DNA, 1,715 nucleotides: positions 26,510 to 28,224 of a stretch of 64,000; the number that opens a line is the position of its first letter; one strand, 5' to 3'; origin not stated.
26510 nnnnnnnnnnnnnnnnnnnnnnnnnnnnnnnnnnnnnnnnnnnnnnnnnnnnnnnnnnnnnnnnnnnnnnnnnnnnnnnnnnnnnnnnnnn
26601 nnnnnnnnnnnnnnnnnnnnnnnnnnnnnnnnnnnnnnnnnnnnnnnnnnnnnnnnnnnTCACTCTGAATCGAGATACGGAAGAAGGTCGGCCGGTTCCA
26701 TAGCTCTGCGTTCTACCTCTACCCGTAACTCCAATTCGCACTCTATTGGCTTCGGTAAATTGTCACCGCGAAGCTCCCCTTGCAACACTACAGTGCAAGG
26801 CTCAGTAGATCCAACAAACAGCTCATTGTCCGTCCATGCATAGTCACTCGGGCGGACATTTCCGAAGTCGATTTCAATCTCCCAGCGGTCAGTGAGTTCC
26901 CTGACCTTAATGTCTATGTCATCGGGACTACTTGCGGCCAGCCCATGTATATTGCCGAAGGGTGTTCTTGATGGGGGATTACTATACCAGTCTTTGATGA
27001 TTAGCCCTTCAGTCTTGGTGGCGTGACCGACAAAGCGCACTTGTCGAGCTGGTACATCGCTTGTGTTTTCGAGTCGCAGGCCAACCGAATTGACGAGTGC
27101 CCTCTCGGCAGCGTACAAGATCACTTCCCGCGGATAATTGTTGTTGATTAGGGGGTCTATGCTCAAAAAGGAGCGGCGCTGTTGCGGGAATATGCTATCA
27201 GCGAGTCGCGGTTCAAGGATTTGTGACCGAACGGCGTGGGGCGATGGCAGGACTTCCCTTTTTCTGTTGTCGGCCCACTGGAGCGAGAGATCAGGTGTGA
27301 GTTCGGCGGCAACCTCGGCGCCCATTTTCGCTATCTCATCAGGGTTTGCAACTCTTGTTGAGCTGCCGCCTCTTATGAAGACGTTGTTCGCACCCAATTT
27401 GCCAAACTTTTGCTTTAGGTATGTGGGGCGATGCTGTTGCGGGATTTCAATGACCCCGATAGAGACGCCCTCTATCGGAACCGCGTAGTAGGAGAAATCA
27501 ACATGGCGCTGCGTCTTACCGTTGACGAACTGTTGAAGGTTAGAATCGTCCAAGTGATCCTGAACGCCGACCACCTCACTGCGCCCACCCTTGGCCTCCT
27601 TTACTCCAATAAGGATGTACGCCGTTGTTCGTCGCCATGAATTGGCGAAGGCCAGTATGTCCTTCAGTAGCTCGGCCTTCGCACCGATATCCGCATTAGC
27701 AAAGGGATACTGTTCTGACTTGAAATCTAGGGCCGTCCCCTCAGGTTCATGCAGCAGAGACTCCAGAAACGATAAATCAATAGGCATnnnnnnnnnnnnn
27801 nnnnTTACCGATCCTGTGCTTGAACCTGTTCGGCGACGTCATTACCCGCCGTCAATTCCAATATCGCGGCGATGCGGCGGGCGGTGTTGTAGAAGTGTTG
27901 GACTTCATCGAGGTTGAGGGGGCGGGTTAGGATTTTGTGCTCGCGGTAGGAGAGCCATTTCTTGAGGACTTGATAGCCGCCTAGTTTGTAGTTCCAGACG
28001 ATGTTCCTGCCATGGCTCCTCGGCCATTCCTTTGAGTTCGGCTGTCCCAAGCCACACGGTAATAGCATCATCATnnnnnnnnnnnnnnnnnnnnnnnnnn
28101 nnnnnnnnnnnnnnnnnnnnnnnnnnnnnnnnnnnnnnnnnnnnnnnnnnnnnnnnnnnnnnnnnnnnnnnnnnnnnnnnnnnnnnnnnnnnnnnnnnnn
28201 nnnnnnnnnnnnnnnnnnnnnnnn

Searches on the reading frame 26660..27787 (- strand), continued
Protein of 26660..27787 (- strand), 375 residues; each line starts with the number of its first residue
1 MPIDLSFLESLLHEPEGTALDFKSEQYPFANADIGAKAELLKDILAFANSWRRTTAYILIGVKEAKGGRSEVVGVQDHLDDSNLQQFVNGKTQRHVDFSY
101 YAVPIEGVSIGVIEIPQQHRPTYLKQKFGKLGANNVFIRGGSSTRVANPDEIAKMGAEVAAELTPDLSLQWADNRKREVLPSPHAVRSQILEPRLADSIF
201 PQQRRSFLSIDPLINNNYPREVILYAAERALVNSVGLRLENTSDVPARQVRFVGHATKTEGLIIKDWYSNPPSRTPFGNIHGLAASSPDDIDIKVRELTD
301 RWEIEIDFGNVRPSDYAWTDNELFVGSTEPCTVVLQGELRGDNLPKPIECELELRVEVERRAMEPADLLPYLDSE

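Call 21: find_related_loci(query=A1, collection=genome_contigs, flank=10000)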
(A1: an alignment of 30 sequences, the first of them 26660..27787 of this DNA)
Query A1 (375 aa) in genome_contigs; peptide patterns used: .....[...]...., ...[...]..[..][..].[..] (x = any residue, [..] = any of these).
283 stretches matched a pattern; 256 encode a relative of the query (tblastn E <= 1e-3); the best 80 are kept; 80 distinct loci.
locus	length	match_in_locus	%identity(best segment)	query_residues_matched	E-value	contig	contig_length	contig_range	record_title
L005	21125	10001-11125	61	1-373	2e-145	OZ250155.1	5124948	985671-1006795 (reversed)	MAG: Dehalococcoidia bacterium isolate 1061aa9e-c1ab-476f-8b68-e9686b595c54 genome assembly, chromosome: 1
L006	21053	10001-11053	58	18-372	1e-134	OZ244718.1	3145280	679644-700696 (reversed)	MAG: Dehalococcoidia bacterium isolate 64a180b2-7017-4824-b5be-e5f766f304e8 genome assembly, chromosome: 1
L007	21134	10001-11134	54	1-375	4e-129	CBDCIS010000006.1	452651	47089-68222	MAG: Dehalococcoidia bacterium isolate 8e13df92-f4f3-4e34-85da-b913360e8956 genome assembly, contig: contig_6, whole gen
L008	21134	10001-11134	53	1-375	8e-128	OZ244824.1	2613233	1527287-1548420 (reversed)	MAG: Dehalococcoidia bacterium isolate 70ea3dc7-dc25-4479-8e7e-ee8621e45a74 genome assembly, chromosome: 1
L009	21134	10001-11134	53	1-375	4e-128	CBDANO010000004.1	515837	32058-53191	MAG: Dehalococcoidia bacterium isolate 1dff0245-5182-46b0-9be5-142435b856ce genome assembly, contig: contig_4, whole gen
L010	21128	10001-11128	52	1-373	4e-120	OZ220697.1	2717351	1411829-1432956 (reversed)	MAG: Dehalococcoidia bacterium isolate 552d0281-56ae-4b1c-9010-7409b7828556 genome assembly, chromosome: 1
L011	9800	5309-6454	54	1-375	6e-119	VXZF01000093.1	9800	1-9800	MAG: Gemmatimonadetes bacterium isolate SB0670_bin_29 NODE_3192_length_9800_cov_7.505798, whole genome shotgun sequence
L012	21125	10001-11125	47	1-372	3e-109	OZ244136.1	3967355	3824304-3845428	MAG: Dehalococcoidia bacterium isolate c84a8063-2fa9-408c-8fff-39311bbd64e8 genome assembly, chromosome: 1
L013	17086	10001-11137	48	1-372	4e-108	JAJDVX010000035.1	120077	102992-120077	MAG: Chloroflexota bacterium isolate jk18x22bins.70 k141_154314, whole genome shotgun sequence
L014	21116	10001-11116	50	1-372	3e-107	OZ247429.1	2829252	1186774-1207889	MAG: Dehalococcoidia bacterium isolate a97b4ec8-5f2d-4628-9c3d-470ea82cb923 genome assembly, chromosome: 1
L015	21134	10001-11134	52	1-375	1e-106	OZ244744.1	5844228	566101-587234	MAG: Candidatus Latescibacterota bacterium isolate aa5cf8e5-2ee9-4ccc-9d1f-80a1aaad70af genome assembly, chromosome: 1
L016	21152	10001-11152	52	1-374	2e-106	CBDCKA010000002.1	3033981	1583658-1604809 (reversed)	MAG: Terriglobia bacterium isolate 31ff0249-533e-4473-91ae-22163d2f2002 genome assembly, contig: contig_2, whole genome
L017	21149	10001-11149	44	4-375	1e-101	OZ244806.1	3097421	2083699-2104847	MAG: Chloroflexota bacterium isolate 600da572-970b-48f2-b46a-9436f58df6f3 genome assembly, chromosome: 1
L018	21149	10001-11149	46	1-374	7e-101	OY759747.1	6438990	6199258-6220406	MAG: Spirochaetia bacterium isolate 029c9a96-c795-42b2-9c0d-59f5314b817a genome assembly, chromosome: 1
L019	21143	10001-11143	46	4-374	3e-100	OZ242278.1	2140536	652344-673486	MAG: Gammaproteobacteria bacterium isolate 99813c64-cda1-4339-9072-ed8613caf1e7 genome assembly, chromosome: 1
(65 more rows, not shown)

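Call 27: search_protein_families(library=pfam, alignment_id=A2, max_evalue=0.00001)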
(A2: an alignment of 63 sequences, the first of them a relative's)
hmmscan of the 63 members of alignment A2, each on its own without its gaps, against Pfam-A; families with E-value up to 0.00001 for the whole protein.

A. member 1, L001:6520-9981:+ (1154 aa): 2 families
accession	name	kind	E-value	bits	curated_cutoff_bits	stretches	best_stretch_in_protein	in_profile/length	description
PF18135.7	Type_ISP_C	-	8.7e-43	147.1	25.9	1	719-1116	1-319/342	Type ISP C-terminal specificity domain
PF02384.22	N6_Mtase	-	8.1e-09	35.7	20.4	1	341-456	9-98/311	N-6 DNA Methylase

B. families by the number of members that match (of 63 scanned): 70 families (the first 25 are shown)
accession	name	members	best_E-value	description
PF02384.22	N6_Mtase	8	6.2e-51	N-6 DNA Methylase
PF04313.20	HSDR_N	6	4.1e-51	Type I restriction enzyme R protein N terminus (HSDR_N)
PF18766.7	SWI2_SNF2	5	1.4e-78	SWI2/SNF2 ATPase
PF04851.21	ResIII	5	3e-22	Type III restriction enzyme, res subunit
PF11867.13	T1RH-like_C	4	1.3e-139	Type I restriction enzyme HindI endonuclease subunit-like, C-terminal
PF07669.17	Eco57I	4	1.4e-21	Eco57I restriction-modification methylase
PF22679.2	T1R_D3-like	4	5.6e-21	Type I restriction enzyme subunit R domain 3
PF01968.24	Hydantoinase_A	2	3.8e-100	Hydantoinase/oxoprolinase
PF05378.19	Hydant_A_N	2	8.9e-49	Hydantoinase/oxoprolinase N-terminal region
PF01420.25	Methylase_S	2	3e-28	Type I restriction modification DNA specificity domain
PF00589.27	Phage_integrase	2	1.4e-25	Phage integrase family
PF19278.4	Hydant_A_C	2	1.8e-16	Hydantoinase/oxoprolinase C-terminal domain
PF00490.27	ALAD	1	3.4e-151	Delta-aminolevulinic acid dehydratase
PF01019.26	G_glu_transpept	1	2.8e-127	Gamma-glutamyltranspeptidase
PF02515.22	CoA_transf_3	1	4.7e-99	CoA-transferase family III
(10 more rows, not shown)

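Call 28: predict_structure(alignment_id=A1)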
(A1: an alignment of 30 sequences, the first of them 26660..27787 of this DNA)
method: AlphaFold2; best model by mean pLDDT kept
length: 375 residues; sequences in the alignment: 30
mean_pLDDT: 88.1   pTM: 0.55
mean pLDDT of the five models: 88.1, 87.7, 87.6, 87.3, 87.2
residues with pLDDT >= 90: 233; 70-90: 107; 50-70: 26; < 50: 9
segments of 3 or more residues with pLDDT < 50: 281-285
pLDDT, mean of each block of 10 residues (from residue 1): 82 92 92 91 93 89 92 92 90 90 93 88 90 89 86 64 84 95 96 87 59 80 93 97 90 97 91 72 58 94 96 92 96 98 92 98 93 72
secondary structure, 60 per line:
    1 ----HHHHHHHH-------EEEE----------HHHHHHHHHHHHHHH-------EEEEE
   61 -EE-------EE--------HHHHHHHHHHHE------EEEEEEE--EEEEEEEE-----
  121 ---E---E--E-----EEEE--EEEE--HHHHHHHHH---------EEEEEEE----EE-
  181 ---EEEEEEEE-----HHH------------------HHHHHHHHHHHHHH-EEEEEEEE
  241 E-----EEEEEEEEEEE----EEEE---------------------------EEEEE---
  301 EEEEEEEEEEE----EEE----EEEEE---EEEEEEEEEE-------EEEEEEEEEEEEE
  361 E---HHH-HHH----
elements in order: H5-12 E20-23 H34-48 E56-60 H81-91 E99-105 E108-115 E137-140 E143-146 H149-157 E167-173 E184-191 H218-231 E233-241 E247-257 E262-265 E293-297 E301-311 E316-318 E323-327 E331-340 E348-361

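Call 31: search_protein_families(library=pfam, alignment_id=A3, max_evalue=0.00001)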
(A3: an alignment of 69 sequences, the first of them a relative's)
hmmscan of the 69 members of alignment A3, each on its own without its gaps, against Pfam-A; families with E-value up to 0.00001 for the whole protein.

A. member 1, L001:11204-11578:+ (125 aa): 1 family
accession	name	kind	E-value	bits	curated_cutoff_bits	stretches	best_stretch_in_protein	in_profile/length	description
PF01850.27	PIN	-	5.9e-09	37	23.6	1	17-113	22-118/120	PIN domain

B. families by the number of members that match (of 69 scanned): 54 families (the first 25 are shown)
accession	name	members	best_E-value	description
PF01555.25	N6_N4_Mtase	5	1.5e-53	DNA methylase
PF02538.19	Hydantoinase_B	2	1.7e-214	Hydantoinase B/oxoprolinase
PF13604.12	AAA_30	2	8.7e-46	AAA domain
PF13245.12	AAA_19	2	8.1e-45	AAA domain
PF14490.11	HHH_RecD2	2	2.9e-34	ATP-dependent RecD2 DNA helicase HHH domain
PF13175.12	AAA_15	2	6e-30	AAA ATPase domain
PF23139.1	OB_YrrC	2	6.7e-22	ATP-dependent DNA helicase YrrC, OB-fold domain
PF13304.12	AAA_21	2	3.4e-19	AAA domain, putative AbiEii toxin, Type IV TA system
PF18335.7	SH3_13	2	7.5e-19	ATP-dependent RecD-like DNA helicase SH3 domain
PF13538.12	UvrD_C_2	2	4.9e-17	UvrD-like helicase C-terminal domain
PF01443.25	Viral_helicase1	2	4.9e-13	Viral superfamily 1 RNA helicase core domain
PF14520.12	HHH_5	2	3.9e-10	Helix-hairpin-helix domain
PF13086.12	AAA_11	2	6.9e-10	AAA domain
PF03971.19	IDH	1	0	Monomeric isocitrate dehydrogenase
PF01131.25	Topoisom_bac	1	8.3e-130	DNA topoisomerase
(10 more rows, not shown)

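Call 32: fold_search(model_id=the predicted structure, library=pdb)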
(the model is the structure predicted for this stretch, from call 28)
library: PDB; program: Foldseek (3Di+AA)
matches with E <= 10: 1733; with E <= 0.001: 31
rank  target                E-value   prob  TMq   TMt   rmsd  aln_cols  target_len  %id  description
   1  3lmm_B                2.1e-05  1.00  0.28  0.20   5.3       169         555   19  Crystal Structure of the DIP2311 protein from Corynebacterium diphtheriae, Northeast Structural Genomics Consortium Ta (released 2010-02-16)
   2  3k71_C                2.6e-05  1.00  0.26  0.13  16.3       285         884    9  Structure of integrin alphaX beta2 ectodomain (released 2010-01-12)
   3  3k71_E                3.3e-05  1.00  0.27  0.13  16.3       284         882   10  Structure of integrin alphaX beta2 ectodomain (released 2010-01-12)
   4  5es4_A                3.4e-05  1.00  0.27  0.11  16.8       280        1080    9  RE-REFINEMENT OF INTEGRIN ALPHAXBETA2 ECTODOMAIN IN THE CLOSED/BENT CONFORMATION (released 2016-03-02)
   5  3k71_A                4.3e-05  1.00  0.27  0.13  16.4       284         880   10  Structure of integrin alphaX beta2 ectodomain (released 2010-01-12)
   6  8gce_A                4.3e-05  1.00  0.23  0.11  12.3       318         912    9  The Extracellular Domain of Integrin AlphaIIbBeta3 in Intermediate State (released 2024-03-06)
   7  3lmm_D                5.1e-05  1.00  0.28  0.20   5.3       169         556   19  Crystal Structure of the DIP2311 protein from Corynebacterium diphtheriae, Northeast Structural Genomics Consortium Ta (released 2010-02-16)
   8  5es4_G                5.7e-05  1.00  0.26  0.12  16.9       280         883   11  RE-REFINEMENT OF INTEGRIN ALPHAXBETA2 ECTODOMAIN IN THE CLOSED/BENT CONFORMATION (released 2016-03-02)
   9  3k6s_A                7.1e-05  1.00  0.27  0.11  16.5       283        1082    8  Structure of integrin alphaXbeta2 ectodomain (released 2010-01-12)
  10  3lmm_A                8.8e-05  1.00  0.26  0.21   4.4       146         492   19  Crystal Structure of the DIP2311 protein from Corynebacterium diphtheriae, Northeast Structural Genomics Consortium Ta (released 2010-02-16)
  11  3k6s_E                9.3e-05  1.00  0.27  0.13  16.4       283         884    8  Structure of integrin alphaXbeta2 ectodomain (released 2010-01-12)
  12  3k6s_C                1.2e-04  1.00  0.27  0.13  16.4       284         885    9  Structure of integrin alphaXbeta2 ectodomain (released 2010-01-12)
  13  8gsx                  1.2e-04  0.92  0.17  0.23  16.5       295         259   12  X-ray structure of Clostridium perfringens pili protein B collagen-binding domains (released 2023-06-07)
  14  9iuj_A                1.4e-04  1.00  0.25  0.14  14.1       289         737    8  Integrin alpha-v beta-3 in complex with rhodostomin (released 2025-07-30)
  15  3lmm_C                1.6e-04  1.00  0.29  0.23   5.0       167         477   19  Crystal Structure of the DIP2311 protein from Corynebacterium diphtheriae, Northeast Structural Genomics Consortium Ta (released 2010-02-16)
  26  2kyy_MODEL_1_A        5.7e-04  1.00  0.24  0.51   6.1       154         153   19  Solution NMR Structure of the N-terminal Domain of Putative ATP-dependent DNA Helicase RecG-related Protein fr (released 2010-08-11)
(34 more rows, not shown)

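Call 65: search_protein_families(library=padloc, proteins=[L001:6538-9984:+, P0007], max_evalue=0.001)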
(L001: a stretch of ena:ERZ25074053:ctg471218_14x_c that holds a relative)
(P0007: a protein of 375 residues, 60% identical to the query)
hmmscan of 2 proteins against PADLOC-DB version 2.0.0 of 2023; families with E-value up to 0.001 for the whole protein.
L001:6538-9984:+ (1148 aa): 19 families
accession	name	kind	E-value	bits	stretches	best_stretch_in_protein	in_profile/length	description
PDLC03610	REase_MTase_IIG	-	6.3e-89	297.3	3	22-521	9-487/1096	Type IIG restriction enzyme-methyltransferase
PDLC03631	REase_MTase_IIG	-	1e-72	243.5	1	15-933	7-893/1086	Type IIG restriction enzyme-methyltransferase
PDLC03597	REase_MTase_IIG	-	4.5e-35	118.6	1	331-935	860-1485/1646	Type IIG restriction enzyme-methyltransferase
PDLC03051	REase_MTase_I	-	4.3e-27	91.7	1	338-933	851-1451/1591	Type I restriction enzyme-methyltransferase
PDLC03621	REase_MTase_IIG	-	7.7e-26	88.4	1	332-617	284-561/1024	Type IIG restriction enzyme-methyltransferase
PDLC04134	mad2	-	6.7e-15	52.9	1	332-613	254-432/492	mads_2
PDLC03025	MTase_I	-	2e-09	34.7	1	314-459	126-247/569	Type I methyltransferase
PDLC03338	MTase_II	-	2.3e-09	34.5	1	343-440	121-204/604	Type II methyltransferase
PDLC03630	REase_MTase_IIG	-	3.5e-09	33.1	1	346-447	365-464/1100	Type IIG restriction enzyme-methyltransferase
PDLC03021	MTase_I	-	7.2e-08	29.7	1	323-447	137-243/491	Type I methyltransferase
PDLC03348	MTase_II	-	5.2e-07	26.5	1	347-452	216-312/727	Type II methyltransferase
PDLC02529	PglX|PglXI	-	1.1e-06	24.7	1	382-581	224-424/1189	PglX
PDLC03599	REase_MTase_IIG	-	1.6e-05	21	1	358-573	321-531/959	Type IIG restriction enzyme-methyltransferase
PDLC03600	REase_MTase_IIG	-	2.3e-05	20.5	0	510-611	499-587/1205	Type IIG restriction enzyme-methyltransferase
PDLC03029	MTase_I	-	2.6e-05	20.9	1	332-439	157-246/661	Type I methyltransferase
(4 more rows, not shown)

P0007 (375 aa): 1 family
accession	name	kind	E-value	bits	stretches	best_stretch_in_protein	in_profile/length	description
PDLC05032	PDC-S50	-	2.7e-17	61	1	5-143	6-146/387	-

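Call 66: search_solved_structures(query=L001:6538-9984:+, max_evalue=0.001)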
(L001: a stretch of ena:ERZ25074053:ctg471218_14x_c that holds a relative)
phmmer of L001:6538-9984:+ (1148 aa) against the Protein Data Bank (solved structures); distinct sequences matched with E-value up to 0.001: 3.
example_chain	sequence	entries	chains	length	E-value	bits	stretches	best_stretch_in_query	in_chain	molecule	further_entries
7lo5_A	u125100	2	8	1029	3.1e-36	127.8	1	331-933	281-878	Site-specific DNA-methyltransferase (adenine-specific)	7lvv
5ffj_A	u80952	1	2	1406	1.3e-24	89.4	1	331-933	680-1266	Endonuclease and methylase LlaGI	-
4xqk_A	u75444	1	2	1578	2.5e-22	81.7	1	331-932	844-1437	LlaBIII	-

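Call 73: search_dna_similar(query=window:26660-27787:-, collection=plasmids, mode=protein, max_evalue=0.001, max_rows=25)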
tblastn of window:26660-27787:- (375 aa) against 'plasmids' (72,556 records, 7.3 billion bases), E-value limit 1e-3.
Records with a match: 17; places in all: 18; records where one place covers at least 80% of the query: 3.
Best place of each record, by identity: <60% 17.
By first word of the organism name: Bacillus 4; Pseudomonas 2; Xanthomonas 2; Hymenobacter 2; Leptospira 1; Cupriavidus 1; Gloeothece 1; Azotobacter 1; Bradyrhizobium 1; Exiguobacterium 1; and 1 more.
By predicted mobility (MOB-suite, as given by PLSDB): non-mobilizable 7; conjugative 5; mobilizable 5.
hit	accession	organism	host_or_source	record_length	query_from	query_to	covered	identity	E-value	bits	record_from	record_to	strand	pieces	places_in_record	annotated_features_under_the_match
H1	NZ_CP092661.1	Leptospira kirschneri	Homo sapiens,blood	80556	8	347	91%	38.3%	1e-66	235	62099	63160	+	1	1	ATP-binding protein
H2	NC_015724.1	Cupriavidus necator N-1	soil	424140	4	315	83%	37.7%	5e-49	184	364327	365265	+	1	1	ATP-binding protein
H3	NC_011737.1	Gloeothece citriformis PCC 7424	-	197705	2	347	92%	32.7%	1e-43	168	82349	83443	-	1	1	ATP-binding protein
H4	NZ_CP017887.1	Pseudomonas frederiksbergensis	whole organism,glacial stream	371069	4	251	66%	40.3%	2e-36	148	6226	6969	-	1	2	ATP-binding protein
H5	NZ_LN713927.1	Pseudomonas fluorescens SBW25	-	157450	4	251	66%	39.5%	4e-38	152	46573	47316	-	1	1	ATP-binding protein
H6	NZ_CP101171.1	Xanthomonas campestris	Brassica rapa subsp. pekinensis,Plant ...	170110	6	157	41%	51.3%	1e-36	148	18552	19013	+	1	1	ATP-binding protein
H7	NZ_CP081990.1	Xanthomonas campestris pv. campestris str. CN05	Brassica rapa subsp. pekinensis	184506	6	157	41%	51.3%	1e-36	148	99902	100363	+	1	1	ATP-binding protein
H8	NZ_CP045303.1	Azotobacter salinestris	cell culture,soil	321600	8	169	43%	31.2%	1e-4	52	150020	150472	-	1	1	helix-turn-helix domain-containing protein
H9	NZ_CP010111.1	Bacillus thuringiensis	soil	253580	16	188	46%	28.8%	8e-11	71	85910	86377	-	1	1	ATP-binding protein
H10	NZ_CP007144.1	Hymenobacter swuensis DY53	-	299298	3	161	42%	30.2%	4e-12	76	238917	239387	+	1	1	ATP-binding protein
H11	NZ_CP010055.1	Hymenobacter sp. DG25B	single cell,soil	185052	5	161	42%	30.0%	5e-12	75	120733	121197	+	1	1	ATP-binding protein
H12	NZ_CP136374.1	Bacillus mycoides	whole organism,soil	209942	16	188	46%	26.6%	1e-8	64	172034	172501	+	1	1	ATP-binding protein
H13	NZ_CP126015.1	Bradyrhizobium japonicum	Glycine max,soybean,root nodule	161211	16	149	36%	32.6%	6e-4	50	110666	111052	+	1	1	RNA-binding domain-containing protein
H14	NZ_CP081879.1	Exiguobacterium acetylicum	Environment,soil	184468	7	142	36%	28.6%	3e-6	57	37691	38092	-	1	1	ATP-binding protein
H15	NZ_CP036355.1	Bacillus sp. SYJ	Pelodiscus sinensis,tissue sample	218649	16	124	29%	34.8%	6e-8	62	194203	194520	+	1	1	ATP-binding protein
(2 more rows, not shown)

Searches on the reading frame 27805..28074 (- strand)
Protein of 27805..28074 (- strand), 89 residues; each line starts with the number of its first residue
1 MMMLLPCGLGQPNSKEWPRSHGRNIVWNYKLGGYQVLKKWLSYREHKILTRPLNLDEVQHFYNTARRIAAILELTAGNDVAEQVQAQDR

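Call 4: search_protein_families(library=pfam, proteins=[window:27805-28074:-], max_evalue=1)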
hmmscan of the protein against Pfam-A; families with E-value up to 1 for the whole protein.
window:27805-28074:- (89 aa): 1 family
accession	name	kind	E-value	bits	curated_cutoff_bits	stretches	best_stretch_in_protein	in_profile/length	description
PF18135.7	Type_ISP_C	-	0.00017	21.3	25.9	1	26-51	295-319/342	Type ISP C-terminal specificity domain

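Call 8: search_protein_families(library=padloc, proteins=[window:27805-28074:-], max_evalue=1)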
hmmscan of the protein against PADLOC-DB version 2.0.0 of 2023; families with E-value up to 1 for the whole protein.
window:27805-28074:- (89 aa): 2 families
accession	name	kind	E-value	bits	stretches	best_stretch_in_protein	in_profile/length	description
PDLC03610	REase_MTase_IIG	-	2e-05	20.8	1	24-73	1018-1060/1096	Type IIG restriction enzyme-methyltransferase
PDLC03631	REase_MTase_IIG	-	0.0086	12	1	26-62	968-1005/1086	Type IIG restriction enzyme-methyltransferase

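Call 9: search_protein_families(library=ncbifam, proteins=[window:27805-28074:-], max_evalue=1)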
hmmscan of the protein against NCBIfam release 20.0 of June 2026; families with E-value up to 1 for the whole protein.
window:27805-28074:- (89 aa): 0 families
